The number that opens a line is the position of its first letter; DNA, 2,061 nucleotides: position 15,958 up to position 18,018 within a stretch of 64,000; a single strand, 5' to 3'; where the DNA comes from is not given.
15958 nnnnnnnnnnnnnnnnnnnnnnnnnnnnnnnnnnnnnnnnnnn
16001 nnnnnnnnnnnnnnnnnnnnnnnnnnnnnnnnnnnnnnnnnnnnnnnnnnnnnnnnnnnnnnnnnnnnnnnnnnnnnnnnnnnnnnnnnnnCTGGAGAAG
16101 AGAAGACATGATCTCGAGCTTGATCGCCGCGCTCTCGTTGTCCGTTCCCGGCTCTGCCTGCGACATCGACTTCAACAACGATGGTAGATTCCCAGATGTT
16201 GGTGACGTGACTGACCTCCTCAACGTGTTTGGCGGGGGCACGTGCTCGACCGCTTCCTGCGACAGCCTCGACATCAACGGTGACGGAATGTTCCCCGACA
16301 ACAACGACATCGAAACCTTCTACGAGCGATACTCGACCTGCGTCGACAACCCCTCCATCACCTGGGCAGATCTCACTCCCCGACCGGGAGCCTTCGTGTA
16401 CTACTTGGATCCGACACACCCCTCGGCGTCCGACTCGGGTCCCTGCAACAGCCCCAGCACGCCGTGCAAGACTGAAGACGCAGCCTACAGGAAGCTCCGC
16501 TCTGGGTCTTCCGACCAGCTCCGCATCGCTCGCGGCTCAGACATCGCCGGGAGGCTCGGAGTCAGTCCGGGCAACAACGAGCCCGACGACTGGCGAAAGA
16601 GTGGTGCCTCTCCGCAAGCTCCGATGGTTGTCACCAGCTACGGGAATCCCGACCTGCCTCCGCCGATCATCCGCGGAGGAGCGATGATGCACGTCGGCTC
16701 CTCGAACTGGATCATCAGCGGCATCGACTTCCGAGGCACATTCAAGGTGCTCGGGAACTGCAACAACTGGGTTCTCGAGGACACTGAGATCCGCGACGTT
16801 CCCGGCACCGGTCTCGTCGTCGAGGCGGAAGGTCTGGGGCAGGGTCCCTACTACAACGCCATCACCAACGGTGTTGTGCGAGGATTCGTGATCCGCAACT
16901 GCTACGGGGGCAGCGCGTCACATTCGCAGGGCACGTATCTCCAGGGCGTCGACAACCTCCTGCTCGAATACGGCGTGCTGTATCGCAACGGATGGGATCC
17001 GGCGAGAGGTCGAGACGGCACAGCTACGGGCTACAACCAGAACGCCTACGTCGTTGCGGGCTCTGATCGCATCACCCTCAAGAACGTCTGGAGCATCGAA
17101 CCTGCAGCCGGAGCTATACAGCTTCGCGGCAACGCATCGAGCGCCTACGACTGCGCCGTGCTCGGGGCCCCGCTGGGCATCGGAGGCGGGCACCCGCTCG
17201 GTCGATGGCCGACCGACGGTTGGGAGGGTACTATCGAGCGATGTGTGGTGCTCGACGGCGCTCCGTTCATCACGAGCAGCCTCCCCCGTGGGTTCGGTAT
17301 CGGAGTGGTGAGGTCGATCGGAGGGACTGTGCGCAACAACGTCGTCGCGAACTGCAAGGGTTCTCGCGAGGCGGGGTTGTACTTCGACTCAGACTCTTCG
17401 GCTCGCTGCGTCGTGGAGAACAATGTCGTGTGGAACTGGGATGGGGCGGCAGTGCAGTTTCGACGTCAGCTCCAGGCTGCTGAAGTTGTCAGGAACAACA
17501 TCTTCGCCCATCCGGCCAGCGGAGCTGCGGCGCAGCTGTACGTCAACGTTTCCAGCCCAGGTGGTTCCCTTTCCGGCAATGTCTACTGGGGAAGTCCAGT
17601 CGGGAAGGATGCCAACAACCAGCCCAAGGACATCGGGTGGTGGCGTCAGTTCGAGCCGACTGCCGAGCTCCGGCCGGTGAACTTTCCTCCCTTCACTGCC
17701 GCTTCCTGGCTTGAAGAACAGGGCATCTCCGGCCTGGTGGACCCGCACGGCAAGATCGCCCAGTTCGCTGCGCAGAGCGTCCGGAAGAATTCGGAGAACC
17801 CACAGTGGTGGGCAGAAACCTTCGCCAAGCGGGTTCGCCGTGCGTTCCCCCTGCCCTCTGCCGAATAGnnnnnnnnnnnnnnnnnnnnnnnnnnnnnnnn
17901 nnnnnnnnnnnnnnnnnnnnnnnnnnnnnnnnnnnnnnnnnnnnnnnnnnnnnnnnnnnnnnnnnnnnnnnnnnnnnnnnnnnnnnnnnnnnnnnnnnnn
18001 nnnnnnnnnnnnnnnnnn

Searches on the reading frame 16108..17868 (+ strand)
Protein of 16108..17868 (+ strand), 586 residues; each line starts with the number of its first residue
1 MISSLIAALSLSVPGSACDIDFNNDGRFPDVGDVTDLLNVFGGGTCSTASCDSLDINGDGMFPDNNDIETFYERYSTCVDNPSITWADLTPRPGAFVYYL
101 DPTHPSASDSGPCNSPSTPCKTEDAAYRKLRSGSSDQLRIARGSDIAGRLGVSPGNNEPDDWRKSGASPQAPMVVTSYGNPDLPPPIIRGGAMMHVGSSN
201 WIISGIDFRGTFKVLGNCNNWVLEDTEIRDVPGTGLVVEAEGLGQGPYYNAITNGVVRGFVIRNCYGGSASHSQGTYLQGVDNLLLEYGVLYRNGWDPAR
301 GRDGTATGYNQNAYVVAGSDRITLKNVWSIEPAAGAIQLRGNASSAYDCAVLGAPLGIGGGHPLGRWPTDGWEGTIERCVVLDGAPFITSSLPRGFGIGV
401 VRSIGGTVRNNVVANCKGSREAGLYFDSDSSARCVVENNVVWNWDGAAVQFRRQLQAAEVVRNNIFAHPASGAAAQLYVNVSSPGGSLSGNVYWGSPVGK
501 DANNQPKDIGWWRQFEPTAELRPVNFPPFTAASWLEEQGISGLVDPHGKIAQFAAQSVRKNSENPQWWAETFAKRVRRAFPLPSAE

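Call 59: find_related_loci(query=window:16108-17868:+, collection=genome_contigs, flank=1000)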
Query window:16108-17868:+ (586 aa) in genome_contigs; peptide patterns used: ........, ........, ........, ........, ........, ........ (x = any residue, [..] = any of these).
26 stretches matched a pattern; 10 encode a relative of the query (tblastn E <= 1e-3); 10 distinct loci.
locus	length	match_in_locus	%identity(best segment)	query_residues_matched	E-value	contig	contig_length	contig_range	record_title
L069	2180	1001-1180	58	17-76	1e-18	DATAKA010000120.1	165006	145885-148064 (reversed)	MAG TPA_asm: Phycisphaerales bacterium isolate SMAG_U6926 k141_28864, whole genome shotgun sequence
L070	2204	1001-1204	61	13-76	2e-18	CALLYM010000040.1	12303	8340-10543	MAG TPA_asm: uncultured Phycisphaerales bacterium isolate SRR1772176_bin.12_CONCOCT_v1.1_MAG genome assembly, contig: ER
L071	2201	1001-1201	60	15-76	5e-18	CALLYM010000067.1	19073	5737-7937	MAG TPA_asm: uncultured Phycisphaerales bacterium isolate SRR1772176_bin.12_CONCOCT_v1.1_MAG genome assembly, contig: ER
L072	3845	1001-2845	49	8-78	1e-17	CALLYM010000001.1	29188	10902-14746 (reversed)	MAG TPA_asm: uncultured Phycisphaerales bacterium isolate SRR1772176_bin.12_CONCOCT_v1.1_MAG genome assembly, contig: ER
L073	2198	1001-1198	55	1-76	9e-17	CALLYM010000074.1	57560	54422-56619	MAG TPA_asm: uncultured Phycisphaerales bacterium isolate SRR1772176_bin.12_CONCOCT_v1.1_MAG genome assembly, contig: ER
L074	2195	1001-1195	52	14-76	8e-16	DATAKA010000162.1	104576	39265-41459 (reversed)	MAG TPA_asm: Phycisphaerales bacterium isolate SMAG_U6926 k141_74939, whole genome shotgun sequence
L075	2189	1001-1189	52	14-76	2e-13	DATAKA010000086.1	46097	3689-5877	MAG TPA_asm: Phycisphaerales bacterium isolate SMAG_U6926 k141_69621, whole genome shotgun sequence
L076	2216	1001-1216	45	15-76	3e-12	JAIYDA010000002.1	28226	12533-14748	MAG: Planctomycetaceae bacterium isolate H1_MAG_00021 pond_H1_MAG_00021_000000000161, whole genome shotgun sequence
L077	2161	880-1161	38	16-107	1e-11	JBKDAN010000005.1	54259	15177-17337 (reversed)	MAG: Phycisphaerae bacterium isolate samp_2079_VAMB_683 samp_2079_96654, whole genome shotgun sequence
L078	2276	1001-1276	34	18-108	2e-5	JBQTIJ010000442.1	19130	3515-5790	MAG: Phycisphaerales bacterium isolate SAW314 c_000000513694, whole genome shotgun sequence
